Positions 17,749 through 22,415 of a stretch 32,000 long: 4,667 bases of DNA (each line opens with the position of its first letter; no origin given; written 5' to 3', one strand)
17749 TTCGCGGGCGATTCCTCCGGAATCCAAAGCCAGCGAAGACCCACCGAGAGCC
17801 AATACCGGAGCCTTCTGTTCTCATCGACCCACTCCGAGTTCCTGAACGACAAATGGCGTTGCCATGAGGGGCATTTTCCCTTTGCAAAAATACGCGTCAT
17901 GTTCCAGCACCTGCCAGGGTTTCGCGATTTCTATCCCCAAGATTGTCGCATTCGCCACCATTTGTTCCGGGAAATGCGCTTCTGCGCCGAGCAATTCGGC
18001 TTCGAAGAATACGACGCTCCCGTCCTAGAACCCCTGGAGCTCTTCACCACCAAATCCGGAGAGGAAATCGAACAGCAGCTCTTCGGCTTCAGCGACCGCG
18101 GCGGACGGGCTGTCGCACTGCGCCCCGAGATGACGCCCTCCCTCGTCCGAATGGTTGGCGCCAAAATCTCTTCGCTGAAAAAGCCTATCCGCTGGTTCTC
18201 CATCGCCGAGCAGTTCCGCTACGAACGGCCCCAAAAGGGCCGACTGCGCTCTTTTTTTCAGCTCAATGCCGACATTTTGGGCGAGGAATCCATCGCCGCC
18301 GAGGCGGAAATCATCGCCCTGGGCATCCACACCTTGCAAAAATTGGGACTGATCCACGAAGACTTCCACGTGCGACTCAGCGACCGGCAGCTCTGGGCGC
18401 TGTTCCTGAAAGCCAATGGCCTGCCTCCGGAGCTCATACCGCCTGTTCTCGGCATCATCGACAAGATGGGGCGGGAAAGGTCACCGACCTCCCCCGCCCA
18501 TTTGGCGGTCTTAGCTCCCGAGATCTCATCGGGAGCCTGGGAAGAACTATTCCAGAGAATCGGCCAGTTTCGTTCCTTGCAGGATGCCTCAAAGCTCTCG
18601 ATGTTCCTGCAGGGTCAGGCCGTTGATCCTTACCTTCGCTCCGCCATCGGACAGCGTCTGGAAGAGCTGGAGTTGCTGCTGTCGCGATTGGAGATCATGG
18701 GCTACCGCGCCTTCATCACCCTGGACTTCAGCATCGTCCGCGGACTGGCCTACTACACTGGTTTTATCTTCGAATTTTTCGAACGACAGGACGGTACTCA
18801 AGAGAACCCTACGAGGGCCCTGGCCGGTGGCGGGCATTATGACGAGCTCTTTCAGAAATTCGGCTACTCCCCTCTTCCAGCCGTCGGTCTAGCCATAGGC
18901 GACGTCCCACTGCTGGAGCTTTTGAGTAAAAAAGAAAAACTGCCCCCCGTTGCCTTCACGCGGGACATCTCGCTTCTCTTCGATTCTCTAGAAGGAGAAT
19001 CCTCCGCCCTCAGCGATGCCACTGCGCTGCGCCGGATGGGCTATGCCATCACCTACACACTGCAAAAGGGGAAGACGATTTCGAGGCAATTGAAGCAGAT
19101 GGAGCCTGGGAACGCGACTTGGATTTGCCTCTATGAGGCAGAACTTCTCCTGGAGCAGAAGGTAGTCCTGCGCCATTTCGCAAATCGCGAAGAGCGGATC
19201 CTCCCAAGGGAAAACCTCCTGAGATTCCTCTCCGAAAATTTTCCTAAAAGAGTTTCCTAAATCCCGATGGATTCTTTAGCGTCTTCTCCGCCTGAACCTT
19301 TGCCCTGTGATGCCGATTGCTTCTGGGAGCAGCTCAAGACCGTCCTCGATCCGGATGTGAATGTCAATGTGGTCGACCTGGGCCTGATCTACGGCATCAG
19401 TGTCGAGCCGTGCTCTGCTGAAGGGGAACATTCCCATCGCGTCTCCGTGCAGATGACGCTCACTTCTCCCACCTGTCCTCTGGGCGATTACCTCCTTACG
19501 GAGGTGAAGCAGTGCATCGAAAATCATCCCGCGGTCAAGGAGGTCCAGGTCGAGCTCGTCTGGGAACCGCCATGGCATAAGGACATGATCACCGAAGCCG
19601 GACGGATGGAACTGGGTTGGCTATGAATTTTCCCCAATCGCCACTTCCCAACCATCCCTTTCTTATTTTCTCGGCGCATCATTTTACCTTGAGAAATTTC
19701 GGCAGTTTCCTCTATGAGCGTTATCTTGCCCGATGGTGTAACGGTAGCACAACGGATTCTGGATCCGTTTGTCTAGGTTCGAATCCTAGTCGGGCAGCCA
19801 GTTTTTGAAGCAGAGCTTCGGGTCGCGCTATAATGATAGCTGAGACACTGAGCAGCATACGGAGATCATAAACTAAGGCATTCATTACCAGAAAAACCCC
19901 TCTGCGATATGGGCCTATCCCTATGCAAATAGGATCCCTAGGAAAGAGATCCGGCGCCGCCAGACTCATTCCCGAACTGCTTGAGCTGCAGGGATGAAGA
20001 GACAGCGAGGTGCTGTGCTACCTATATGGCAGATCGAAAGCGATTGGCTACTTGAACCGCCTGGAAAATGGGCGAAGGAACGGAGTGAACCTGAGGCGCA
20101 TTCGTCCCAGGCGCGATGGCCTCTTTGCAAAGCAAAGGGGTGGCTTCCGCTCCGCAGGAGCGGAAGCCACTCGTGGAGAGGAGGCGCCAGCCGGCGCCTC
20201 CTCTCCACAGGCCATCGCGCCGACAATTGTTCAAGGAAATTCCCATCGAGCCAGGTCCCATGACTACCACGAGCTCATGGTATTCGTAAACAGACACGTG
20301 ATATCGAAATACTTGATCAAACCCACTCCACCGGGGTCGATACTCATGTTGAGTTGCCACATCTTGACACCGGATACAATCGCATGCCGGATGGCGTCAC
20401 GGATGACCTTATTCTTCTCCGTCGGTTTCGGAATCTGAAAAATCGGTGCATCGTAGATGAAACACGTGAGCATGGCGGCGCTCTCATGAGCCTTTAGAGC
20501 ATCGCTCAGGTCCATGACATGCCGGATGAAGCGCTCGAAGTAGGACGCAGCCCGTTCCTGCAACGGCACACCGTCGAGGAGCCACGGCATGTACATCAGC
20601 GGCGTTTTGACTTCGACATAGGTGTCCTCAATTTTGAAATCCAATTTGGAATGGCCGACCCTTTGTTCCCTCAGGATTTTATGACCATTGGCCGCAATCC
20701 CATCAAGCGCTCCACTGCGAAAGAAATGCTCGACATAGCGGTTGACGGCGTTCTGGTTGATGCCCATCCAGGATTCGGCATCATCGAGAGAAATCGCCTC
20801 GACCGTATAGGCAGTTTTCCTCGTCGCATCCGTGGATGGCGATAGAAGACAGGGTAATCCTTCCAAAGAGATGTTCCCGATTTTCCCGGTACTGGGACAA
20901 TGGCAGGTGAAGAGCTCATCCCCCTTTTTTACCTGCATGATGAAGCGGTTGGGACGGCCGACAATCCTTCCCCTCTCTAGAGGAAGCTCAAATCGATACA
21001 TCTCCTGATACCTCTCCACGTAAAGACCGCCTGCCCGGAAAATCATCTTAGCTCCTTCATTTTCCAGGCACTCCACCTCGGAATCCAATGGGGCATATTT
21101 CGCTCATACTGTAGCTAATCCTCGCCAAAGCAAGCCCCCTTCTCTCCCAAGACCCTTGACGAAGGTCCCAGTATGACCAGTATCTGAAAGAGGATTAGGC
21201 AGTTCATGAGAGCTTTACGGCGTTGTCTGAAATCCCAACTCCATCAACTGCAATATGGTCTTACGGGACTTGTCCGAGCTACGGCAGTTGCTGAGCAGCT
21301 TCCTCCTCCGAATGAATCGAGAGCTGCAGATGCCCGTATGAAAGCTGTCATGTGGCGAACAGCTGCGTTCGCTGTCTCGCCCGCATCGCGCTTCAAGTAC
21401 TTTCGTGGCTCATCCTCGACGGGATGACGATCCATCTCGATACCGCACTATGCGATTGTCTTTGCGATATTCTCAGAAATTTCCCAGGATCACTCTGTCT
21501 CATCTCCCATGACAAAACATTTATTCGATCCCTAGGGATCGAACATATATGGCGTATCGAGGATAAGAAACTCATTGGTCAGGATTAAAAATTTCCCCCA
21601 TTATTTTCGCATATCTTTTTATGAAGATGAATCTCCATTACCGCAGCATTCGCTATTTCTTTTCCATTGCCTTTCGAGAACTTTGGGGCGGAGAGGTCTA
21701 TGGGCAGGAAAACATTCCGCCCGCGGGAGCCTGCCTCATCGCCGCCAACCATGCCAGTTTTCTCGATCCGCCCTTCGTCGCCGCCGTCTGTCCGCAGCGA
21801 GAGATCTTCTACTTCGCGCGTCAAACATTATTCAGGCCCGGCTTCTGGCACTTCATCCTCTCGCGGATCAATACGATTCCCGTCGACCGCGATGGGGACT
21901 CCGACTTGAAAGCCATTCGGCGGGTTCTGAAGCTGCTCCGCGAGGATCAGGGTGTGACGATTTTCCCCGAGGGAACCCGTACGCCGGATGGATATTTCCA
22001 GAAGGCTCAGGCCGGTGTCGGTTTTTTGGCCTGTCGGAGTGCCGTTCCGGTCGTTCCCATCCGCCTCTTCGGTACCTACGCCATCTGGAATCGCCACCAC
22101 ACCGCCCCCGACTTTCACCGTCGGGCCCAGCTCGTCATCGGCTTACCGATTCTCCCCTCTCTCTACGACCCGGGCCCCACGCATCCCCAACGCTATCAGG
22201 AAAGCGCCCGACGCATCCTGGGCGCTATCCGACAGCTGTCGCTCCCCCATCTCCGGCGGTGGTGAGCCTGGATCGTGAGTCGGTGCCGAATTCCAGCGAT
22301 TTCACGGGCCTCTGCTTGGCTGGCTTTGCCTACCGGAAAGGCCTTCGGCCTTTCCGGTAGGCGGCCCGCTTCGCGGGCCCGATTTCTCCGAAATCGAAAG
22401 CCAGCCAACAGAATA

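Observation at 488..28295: Dense family of ~85-100 nt four-helix (cloverleaf-like) palindromic repeats in nearly every long intergenic spacer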

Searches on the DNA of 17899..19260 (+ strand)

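Call 69: search_with_rna_model(model_id=R1, sources=[L228, L229, L230, L231, L232, L233], max_evalue=0.01)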
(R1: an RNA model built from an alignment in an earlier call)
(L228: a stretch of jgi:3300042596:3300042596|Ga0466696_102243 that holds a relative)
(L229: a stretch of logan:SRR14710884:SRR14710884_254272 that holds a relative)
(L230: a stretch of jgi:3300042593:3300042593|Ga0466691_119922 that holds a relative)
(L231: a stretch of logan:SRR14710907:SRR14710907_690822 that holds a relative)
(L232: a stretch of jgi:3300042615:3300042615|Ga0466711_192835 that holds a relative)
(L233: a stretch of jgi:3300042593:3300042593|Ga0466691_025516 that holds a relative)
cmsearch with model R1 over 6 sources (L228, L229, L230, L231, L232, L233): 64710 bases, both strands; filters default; matches with E-value up to 0.01: 8.
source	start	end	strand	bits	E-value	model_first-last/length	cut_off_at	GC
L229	375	469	+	81.4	6.6e-17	1-101/101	no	0.66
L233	2071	2173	-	81.2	7.1e-17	1-101/101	no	0.56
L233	7533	7640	-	75.9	1.3e-15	1-101/101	no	0.6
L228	2120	2223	-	74.3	3e-15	1-101/101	no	0.6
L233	7533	7640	+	40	3.6e-07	1-101/101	no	0.6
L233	2071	2173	+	38.3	9e-07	1-101/101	no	0.56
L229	375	469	-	37.6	1.3e-06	1-101/101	no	0.66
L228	2120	2223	+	31.1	4.5e-05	1-101/101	no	0.6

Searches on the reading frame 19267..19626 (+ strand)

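Call 7: search_protein_families(library=pfam, proteins=[window:19267-19626:+])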
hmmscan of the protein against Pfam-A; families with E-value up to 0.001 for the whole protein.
window:19267-19626:+ (119 aa): 1 family
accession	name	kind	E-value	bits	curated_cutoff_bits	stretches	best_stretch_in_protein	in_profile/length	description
PF01883.24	FeS_assembly_P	-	2.4e-12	47.4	23.5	1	21-95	6-73/73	Iron-sulfur cluster assembly protein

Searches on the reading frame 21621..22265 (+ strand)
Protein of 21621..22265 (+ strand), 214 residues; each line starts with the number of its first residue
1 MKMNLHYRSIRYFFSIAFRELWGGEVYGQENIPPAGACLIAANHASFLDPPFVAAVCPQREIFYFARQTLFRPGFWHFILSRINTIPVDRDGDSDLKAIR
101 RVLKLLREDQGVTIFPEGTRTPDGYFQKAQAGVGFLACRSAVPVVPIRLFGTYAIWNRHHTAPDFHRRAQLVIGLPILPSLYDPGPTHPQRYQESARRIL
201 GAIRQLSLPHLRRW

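Call 7: search_protein_families(library=pfam, proteins=[window:21621-22265:+])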
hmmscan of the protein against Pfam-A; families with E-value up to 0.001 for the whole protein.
window:21621-22265:+ (214 aa): 1 family
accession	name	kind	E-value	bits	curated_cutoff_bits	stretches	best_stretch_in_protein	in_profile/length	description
PF01553.26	Acyltransferase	-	3.1e-24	85.7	23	1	25-148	3-130/132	Acyltransferase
